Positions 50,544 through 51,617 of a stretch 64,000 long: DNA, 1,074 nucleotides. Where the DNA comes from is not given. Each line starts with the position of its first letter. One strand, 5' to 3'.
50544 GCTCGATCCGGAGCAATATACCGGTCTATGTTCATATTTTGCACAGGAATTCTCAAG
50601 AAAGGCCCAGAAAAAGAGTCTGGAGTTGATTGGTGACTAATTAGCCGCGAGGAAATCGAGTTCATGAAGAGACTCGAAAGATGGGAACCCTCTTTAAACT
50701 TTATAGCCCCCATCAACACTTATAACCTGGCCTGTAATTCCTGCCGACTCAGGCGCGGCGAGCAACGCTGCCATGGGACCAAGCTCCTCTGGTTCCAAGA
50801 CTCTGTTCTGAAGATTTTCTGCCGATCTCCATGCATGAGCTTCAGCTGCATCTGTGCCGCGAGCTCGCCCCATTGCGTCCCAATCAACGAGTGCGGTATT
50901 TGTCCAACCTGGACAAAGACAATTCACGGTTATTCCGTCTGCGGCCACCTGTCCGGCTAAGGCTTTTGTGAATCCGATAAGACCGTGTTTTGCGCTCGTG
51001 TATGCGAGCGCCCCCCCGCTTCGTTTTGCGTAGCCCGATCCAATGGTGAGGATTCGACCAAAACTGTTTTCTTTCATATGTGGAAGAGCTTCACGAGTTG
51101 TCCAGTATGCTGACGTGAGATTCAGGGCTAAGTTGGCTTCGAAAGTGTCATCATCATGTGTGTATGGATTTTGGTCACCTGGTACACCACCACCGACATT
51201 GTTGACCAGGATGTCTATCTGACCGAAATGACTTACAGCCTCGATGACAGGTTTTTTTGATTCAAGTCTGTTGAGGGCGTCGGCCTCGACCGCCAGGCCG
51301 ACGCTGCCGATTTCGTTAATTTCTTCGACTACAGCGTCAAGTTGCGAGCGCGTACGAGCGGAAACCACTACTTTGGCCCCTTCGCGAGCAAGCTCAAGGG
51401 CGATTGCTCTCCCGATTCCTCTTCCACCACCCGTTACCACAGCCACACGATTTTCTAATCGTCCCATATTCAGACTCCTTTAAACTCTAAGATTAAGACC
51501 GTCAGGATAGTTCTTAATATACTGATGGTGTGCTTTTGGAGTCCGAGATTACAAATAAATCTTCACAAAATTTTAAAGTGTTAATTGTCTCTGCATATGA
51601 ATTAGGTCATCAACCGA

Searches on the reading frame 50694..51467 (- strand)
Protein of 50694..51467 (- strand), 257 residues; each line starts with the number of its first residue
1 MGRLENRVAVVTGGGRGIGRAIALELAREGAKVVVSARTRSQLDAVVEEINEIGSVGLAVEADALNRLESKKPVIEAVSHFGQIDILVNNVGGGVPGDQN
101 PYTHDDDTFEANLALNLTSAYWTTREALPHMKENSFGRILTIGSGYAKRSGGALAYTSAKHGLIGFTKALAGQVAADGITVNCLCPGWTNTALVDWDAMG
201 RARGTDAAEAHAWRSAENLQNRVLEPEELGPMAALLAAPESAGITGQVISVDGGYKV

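Call 64: search_protein_families(library=pfam, proteins=[window:50694-51467:-])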
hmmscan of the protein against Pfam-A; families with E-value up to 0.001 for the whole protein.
window:50694-51467:- (257 aa): 3 families
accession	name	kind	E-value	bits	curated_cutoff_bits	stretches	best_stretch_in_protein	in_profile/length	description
PF00106.31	adh_short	-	2e-49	168.2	26.6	1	7-194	1-187/195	short chain dehydrogenase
PF13561.12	adh_short_C2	-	4.7e-48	164.3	27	1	16-255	6-235/236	Enoyl-(Acyl carrier protein) reductase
PF08659.16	KR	-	0.00018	22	22.6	1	10-72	4-70/180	KR domain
